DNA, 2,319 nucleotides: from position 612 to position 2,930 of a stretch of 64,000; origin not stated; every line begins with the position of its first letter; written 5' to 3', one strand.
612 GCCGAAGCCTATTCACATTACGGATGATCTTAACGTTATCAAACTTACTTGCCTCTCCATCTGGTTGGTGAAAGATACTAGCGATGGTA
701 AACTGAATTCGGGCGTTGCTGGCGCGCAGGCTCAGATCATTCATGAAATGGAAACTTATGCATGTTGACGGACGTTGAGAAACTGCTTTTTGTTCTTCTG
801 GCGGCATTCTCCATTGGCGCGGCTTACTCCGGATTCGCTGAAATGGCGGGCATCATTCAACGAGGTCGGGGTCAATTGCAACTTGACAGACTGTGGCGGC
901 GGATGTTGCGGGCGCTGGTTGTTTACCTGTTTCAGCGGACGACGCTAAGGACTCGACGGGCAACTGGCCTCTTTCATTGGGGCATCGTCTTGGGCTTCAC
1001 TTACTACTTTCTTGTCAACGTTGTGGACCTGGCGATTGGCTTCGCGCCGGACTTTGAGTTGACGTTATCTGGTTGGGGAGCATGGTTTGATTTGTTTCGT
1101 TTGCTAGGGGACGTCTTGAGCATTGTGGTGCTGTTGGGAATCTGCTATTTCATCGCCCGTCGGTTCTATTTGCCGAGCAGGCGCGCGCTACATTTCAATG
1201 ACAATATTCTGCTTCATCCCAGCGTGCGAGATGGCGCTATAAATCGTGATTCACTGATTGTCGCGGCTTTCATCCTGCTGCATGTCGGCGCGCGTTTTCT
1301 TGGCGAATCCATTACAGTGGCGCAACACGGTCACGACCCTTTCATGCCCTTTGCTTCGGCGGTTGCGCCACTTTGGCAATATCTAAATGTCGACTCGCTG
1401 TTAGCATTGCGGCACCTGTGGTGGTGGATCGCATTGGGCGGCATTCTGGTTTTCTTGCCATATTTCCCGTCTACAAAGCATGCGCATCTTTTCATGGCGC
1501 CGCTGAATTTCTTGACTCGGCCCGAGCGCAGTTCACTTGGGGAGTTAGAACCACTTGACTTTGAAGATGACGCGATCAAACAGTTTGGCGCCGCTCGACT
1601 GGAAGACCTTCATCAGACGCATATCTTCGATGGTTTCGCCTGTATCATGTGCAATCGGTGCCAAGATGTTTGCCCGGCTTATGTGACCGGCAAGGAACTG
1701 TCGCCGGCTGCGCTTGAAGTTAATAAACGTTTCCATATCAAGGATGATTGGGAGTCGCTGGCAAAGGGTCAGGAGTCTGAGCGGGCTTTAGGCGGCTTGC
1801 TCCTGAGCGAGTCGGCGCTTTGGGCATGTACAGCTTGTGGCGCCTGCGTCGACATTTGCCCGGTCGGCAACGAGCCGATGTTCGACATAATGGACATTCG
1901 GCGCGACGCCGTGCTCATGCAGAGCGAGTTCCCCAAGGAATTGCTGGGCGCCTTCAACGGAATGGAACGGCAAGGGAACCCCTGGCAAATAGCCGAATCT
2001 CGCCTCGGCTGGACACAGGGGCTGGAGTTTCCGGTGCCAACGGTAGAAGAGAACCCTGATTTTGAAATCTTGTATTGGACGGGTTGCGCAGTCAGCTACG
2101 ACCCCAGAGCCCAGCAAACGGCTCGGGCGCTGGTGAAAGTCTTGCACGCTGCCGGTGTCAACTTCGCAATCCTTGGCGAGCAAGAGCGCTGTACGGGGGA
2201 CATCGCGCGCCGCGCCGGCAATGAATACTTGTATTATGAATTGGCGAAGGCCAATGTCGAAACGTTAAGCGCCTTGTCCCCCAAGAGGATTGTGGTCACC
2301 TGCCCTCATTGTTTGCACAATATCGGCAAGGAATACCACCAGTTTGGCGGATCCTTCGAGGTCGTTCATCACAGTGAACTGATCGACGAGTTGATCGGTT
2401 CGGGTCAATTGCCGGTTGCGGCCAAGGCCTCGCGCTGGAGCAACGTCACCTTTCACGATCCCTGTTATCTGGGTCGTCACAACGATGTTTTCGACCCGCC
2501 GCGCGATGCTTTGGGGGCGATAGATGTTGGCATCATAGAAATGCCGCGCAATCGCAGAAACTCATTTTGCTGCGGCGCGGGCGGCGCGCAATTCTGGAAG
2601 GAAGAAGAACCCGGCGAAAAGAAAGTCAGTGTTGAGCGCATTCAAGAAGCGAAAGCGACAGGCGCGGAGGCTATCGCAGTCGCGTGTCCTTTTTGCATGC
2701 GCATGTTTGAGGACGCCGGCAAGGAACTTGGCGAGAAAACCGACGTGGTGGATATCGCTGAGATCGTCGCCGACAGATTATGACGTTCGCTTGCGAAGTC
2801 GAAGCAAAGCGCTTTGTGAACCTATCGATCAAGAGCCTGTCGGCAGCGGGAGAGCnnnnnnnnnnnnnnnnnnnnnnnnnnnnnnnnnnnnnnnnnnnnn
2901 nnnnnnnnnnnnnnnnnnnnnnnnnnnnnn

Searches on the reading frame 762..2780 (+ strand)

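Call 6: search_protein_families(library=pfam, proteins=[window:762-2780:+], max_evalue=0.01)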
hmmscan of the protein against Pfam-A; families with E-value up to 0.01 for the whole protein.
window:762-2780:+ (673 aa): 14 families
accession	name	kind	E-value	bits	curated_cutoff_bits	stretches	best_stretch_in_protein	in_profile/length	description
PF02754.22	CCG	-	4e-33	113.8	20.6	2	562-649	1-84/85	Cysteine-rich domain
PF13183.11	Fer4_8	-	9.2e-11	42.6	27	1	293-369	4-67/68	4Fe-4S dicluster domain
PF13187.11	Fer4_9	-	9.5e-10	38.8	27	1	293-369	1-50/52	4Fe-4S dicluster domain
PF13237.11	Fer4_10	-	5.7e-09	36.2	25.5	1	289-367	4-53/53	4Fe-4S dicluster domain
PF12838.12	Fer4_7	-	1e-06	29.6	27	1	294-369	2-51/52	4Fe-4S dicluster domain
PF13484.11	Fer4_16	-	3.9e-05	24.8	30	1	294-368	2-65/66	4Fe-4S double cluster binding domain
PF00037.32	Fer4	-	0.00014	22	21.1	1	356-369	8-21/24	4Fe-4S binding domain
PF14697.11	Fer4_21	-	0.00022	21.8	35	0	291-306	38-53/59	4Fe-4S dicluster domain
PF12797.12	Fer4_2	-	0.00059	20.1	24.5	0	354-368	8-22/22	4Fe-4S binding domain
PF12800.12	Fer4_4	-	0.00095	19.8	24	0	355-369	3-17/17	4Fe-4S binding domain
PF13459.11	Fer4_15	-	0.001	20.2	22.4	0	289-312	3-26/66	4Fe-4S single cluster domain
PF13746.11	Fer4_18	-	0.0025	18.4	27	0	354-369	59-74/114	4Fe-4S dicluster domain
PF13534.11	Fer4_17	-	0.003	18.5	22.2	0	293-368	1-58/61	4Fe-4S dicluster domain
PF25160.1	LdpA_Fe-S-bd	-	0.0094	16.2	27.6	0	355-369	27-41/49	LdpA Fe-S cluster-binding domain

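Call 7: search_protein_families(library=ncbifam, proteins=[window:762-2780:+], max_evalue=0.01)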
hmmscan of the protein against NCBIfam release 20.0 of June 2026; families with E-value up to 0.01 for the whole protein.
window:762-2780:+ (673 aa): 34 families (the best 25 are shown)
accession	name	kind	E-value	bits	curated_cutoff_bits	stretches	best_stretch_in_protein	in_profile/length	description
NF004898.0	PRK06259.1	equivalog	1.4e-37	129.5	385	1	293-669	135-484/488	fumarate reductase (CoM/CoB) subunit TfrB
NF045670.1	quin_L_LdhH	equivalog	6.8e-30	104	800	1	429-670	462-706/706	L-lactate dehydrogenase (quinone) large subunit LdhH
NF045724.1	ferredox_TmcB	equivalog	9.2e-21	73.9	735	1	293-669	42-424/430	electron transfer complex ferredoxin TmcB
NF045663.1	diclust_near_Sec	equivalog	2.6e-18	65.5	530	1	353-655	352-624/759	pyridine nucleotide-disulfide oxidoreductase/dicluster-binding protein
NF008369.0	PRK11168.1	equivalog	1.9e-17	63.3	278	1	429-648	162-380/401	anaerobic glycerol-3-phosphate dehydrogenase subunit C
NF045796.1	DsrK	equivalog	7.3e-13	47.9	400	1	294-609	52-373/453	sulfate reduction electron transfer complex DsrMKJOP subunit DsrK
NF045711.1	sulf_resp_HmcF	equivalog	1.7e-11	43.6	750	1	293-651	61-427/457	sulfate respiration complex iron-sulfur protein HmcF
NF004616.0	PRK05950.1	subfamily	4e-10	39.3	228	1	289-384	144-234/238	succinate dehydrogenase iron-sulfur subunit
TIGR00384.1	dhsB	subfamily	1.9e-09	37.3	88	1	293-380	141-222/222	succinate dehydrogenase and fumarate reductase iron-sulfur protein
NF009226.0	PRK12576.1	equivalog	7.7e-09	35.3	344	1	279-383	141-237/317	succinate dehydrogenase/fumarate reductase iron-sulfur subunit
NF009227.0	PRK12577.1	equivalog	3.8e-08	32.4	349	1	293-387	153-241/330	succinate dehydrogenase/fumarate reductase iron-sulfur subunit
NF009051.0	PRK12385.1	equivalog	4.4e-08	32.9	333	1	284-376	141-225/244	succinate dehydrogenase/fumarate reductase iron-sulfur subunit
TIGR03288.1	CoB_CoM_SS_B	equivalog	2.9e-07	30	345.15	1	515-659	102-247/290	CoB--CoM heterodisulfide reductase subunit B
NF006305.0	PRK08493.1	equivalog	6.5e-07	27.8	591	1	289-369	138-219/819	NADH-quinone oxidoreductase subunit G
TIGR03379.1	glycerol3P_GlpC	equivalog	7.5e-07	28.2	279.9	1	435-647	163-375/397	anaerobic glycerol-3-phosphate dehydrogenase subunit GlpC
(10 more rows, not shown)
